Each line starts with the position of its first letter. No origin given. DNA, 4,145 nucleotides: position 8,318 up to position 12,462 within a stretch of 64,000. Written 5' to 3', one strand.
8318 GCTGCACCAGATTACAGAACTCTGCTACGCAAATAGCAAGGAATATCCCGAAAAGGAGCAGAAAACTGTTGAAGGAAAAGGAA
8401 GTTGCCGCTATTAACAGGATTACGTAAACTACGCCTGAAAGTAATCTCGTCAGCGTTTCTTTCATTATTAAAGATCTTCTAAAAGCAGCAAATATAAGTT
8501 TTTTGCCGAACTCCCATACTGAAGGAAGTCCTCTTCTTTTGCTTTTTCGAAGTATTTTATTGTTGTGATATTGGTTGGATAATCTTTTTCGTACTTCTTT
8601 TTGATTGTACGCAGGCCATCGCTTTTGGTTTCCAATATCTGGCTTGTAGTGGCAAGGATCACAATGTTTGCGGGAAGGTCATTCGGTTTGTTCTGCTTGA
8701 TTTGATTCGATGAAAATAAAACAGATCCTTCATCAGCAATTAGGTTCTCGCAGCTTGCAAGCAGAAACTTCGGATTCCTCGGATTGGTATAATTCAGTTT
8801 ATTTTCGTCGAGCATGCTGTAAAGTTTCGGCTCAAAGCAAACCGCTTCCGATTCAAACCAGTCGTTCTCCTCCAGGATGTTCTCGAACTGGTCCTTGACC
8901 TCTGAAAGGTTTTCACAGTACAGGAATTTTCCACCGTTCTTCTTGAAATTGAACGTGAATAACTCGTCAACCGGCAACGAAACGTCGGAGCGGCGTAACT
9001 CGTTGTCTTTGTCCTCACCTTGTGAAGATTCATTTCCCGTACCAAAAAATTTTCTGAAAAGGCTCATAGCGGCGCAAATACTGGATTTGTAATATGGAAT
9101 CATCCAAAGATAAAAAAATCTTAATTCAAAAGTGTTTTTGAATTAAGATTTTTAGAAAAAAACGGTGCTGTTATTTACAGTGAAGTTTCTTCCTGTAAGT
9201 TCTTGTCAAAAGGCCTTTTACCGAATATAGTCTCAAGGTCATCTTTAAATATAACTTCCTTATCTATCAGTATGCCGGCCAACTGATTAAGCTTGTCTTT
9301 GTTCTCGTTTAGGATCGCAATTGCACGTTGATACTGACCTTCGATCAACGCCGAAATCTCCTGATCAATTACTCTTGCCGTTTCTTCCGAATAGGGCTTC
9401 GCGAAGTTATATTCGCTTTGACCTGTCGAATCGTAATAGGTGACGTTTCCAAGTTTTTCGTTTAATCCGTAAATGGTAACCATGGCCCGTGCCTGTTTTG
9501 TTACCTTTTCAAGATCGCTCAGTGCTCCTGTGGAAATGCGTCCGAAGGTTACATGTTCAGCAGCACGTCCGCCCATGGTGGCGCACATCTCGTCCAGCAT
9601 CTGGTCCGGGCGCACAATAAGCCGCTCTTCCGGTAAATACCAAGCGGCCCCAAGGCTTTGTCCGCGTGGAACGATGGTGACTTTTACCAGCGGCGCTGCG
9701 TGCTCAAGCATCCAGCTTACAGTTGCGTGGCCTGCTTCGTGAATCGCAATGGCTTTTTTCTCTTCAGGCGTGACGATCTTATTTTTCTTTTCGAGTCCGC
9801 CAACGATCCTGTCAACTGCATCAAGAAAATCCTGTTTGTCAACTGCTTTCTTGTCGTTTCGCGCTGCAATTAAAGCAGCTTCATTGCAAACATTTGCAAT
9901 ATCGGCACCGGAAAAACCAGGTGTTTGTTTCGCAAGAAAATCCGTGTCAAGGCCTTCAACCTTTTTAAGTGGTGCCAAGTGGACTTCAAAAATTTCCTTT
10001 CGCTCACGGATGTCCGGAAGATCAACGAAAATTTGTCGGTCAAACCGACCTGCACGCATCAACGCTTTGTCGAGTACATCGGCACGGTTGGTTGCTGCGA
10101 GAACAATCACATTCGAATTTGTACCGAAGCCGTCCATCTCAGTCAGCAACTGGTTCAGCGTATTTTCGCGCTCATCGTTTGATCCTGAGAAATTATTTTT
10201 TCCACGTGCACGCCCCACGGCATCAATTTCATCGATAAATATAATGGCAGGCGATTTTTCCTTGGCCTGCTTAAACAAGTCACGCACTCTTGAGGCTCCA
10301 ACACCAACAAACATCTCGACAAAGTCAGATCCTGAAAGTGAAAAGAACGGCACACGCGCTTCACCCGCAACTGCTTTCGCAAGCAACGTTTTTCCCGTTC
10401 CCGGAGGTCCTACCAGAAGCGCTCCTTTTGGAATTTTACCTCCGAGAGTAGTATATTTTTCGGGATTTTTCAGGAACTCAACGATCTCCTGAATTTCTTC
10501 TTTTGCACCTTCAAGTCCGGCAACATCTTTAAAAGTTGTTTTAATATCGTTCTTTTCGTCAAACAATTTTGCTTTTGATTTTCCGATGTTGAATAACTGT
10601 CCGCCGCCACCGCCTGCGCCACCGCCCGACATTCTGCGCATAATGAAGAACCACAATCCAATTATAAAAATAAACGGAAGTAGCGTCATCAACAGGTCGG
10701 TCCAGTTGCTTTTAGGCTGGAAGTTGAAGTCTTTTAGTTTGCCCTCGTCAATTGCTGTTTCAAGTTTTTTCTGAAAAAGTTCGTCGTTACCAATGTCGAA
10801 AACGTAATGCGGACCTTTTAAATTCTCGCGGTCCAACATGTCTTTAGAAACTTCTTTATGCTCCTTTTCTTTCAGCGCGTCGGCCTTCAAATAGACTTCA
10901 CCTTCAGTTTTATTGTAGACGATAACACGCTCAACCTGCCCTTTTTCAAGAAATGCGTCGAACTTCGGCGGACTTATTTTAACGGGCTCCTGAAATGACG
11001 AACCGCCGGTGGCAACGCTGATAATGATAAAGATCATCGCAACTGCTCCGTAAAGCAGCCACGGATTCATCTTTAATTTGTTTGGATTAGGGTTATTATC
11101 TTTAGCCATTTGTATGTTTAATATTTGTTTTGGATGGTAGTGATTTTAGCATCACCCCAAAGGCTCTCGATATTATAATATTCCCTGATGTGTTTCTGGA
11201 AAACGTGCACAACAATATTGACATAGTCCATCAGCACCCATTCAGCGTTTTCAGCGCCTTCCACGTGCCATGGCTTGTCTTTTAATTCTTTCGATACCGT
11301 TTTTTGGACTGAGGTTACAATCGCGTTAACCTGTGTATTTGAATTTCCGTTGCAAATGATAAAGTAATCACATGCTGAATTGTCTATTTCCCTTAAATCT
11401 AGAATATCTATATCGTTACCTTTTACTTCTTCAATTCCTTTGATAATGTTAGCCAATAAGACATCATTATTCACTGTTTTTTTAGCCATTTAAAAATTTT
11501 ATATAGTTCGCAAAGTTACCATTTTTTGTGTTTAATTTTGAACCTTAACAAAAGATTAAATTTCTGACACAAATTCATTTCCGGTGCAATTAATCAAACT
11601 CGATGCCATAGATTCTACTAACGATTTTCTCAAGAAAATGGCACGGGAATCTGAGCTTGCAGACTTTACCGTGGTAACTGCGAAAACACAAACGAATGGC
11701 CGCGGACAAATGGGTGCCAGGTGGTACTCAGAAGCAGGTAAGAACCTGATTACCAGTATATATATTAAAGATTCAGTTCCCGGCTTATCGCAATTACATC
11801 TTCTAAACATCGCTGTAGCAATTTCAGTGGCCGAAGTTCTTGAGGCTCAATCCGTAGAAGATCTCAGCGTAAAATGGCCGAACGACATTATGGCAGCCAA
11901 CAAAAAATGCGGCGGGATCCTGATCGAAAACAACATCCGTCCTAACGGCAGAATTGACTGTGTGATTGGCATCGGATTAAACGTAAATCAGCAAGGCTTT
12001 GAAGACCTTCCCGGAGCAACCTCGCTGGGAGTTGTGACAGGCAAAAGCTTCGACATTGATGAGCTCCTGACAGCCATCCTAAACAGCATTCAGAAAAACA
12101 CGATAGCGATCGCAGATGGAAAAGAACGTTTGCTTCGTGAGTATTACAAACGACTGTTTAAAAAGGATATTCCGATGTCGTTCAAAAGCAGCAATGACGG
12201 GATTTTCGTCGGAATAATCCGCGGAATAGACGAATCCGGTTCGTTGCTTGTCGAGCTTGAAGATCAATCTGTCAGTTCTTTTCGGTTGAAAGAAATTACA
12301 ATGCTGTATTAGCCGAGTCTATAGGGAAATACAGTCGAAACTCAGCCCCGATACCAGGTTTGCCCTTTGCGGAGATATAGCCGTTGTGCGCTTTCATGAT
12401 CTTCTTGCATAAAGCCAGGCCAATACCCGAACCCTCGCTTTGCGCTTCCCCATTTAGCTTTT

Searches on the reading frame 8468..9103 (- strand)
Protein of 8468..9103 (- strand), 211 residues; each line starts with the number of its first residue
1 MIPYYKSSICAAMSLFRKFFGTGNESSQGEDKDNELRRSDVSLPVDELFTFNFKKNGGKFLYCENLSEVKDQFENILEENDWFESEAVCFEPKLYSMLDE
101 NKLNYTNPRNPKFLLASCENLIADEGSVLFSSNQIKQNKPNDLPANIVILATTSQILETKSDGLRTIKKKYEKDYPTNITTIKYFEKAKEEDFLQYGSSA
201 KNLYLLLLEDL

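Call 69: search_protein_families(library=pfam, proteins=[window:8468-9103:-], max_evalue=0.000001)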
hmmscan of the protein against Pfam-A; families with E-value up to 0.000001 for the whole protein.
window:8468-9103:- (211 aa): 0 families

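Call 82: search_protein_families(library=pfam, proteins=[window:8468-9103:-], max_evalue=0.01)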
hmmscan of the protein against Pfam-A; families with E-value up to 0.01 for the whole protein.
window:8468-9103:- (211 aa): 1 family
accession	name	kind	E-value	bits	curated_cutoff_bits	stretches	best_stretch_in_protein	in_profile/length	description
PF02589.21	LUD_dom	-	3.9e-06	27.1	22.6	1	99-184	73-163/189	LUD domain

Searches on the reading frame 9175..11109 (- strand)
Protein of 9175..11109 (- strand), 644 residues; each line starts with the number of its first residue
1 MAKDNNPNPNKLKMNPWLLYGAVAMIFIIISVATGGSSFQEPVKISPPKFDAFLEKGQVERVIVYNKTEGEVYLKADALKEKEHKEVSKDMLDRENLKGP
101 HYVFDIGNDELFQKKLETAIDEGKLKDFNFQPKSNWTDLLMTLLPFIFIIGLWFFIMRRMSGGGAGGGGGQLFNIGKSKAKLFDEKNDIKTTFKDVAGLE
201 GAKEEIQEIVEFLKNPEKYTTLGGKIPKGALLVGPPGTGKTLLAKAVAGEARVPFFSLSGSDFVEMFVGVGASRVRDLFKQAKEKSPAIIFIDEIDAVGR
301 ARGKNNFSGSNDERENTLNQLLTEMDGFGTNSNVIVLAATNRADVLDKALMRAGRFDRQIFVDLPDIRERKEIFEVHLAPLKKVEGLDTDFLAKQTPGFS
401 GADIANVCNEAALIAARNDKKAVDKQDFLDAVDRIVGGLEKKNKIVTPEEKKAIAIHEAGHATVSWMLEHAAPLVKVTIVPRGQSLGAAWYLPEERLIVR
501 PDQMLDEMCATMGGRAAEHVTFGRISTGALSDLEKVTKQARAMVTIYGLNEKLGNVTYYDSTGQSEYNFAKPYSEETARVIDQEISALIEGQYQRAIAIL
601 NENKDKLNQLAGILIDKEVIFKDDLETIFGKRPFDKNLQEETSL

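Call 69: search_protein_families(library=pfam, proteins=[window:9175-11109:-], max_evalue=0.000001)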
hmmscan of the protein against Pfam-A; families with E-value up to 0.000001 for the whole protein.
window:9175-11109:- (644 aa): 3 families
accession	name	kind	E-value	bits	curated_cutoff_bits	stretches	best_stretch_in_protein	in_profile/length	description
PF01434.24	Peptidase_M41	-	2.7e-62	210.5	29.9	1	445-628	2-191/191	Peptidase family M41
PF00004.35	AAA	-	1.2e-47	162.1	21.2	1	231-363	2-130/131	ATPase family associated with various cellular activities (AAA)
PF17862.7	AAA_lid_3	-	2.6e-15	56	27.2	1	388-429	3-44/45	AAA+ lid domain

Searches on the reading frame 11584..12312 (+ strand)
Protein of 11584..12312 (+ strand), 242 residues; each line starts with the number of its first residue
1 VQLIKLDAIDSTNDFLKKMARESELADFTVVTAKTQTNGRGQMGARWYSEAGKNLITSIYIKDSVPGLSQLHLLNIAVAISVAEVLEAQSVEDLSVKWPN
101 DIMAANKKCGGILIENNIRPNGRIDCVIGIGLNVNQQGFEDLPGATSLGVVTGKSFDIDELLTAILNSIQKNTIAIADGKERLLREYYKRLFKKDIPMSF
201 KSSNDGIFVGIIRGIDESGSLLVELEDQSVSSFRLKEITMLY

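Call 69: search_protein_families(library=pfam, proteins=[window:11584-12312:+], max_evalue=0.000001)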
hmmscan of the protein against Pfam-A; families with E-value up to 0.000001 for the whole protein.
window:11584-12312:+ (242 aa): 1 family
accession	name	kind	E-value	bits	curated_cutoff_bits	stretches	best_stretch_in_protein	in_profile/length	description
PF03099.24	BPL_LplA_LipB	-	3.8e-17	62.9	21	1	8-133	4-131/133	Biotin/lipoate A/B protein ligase family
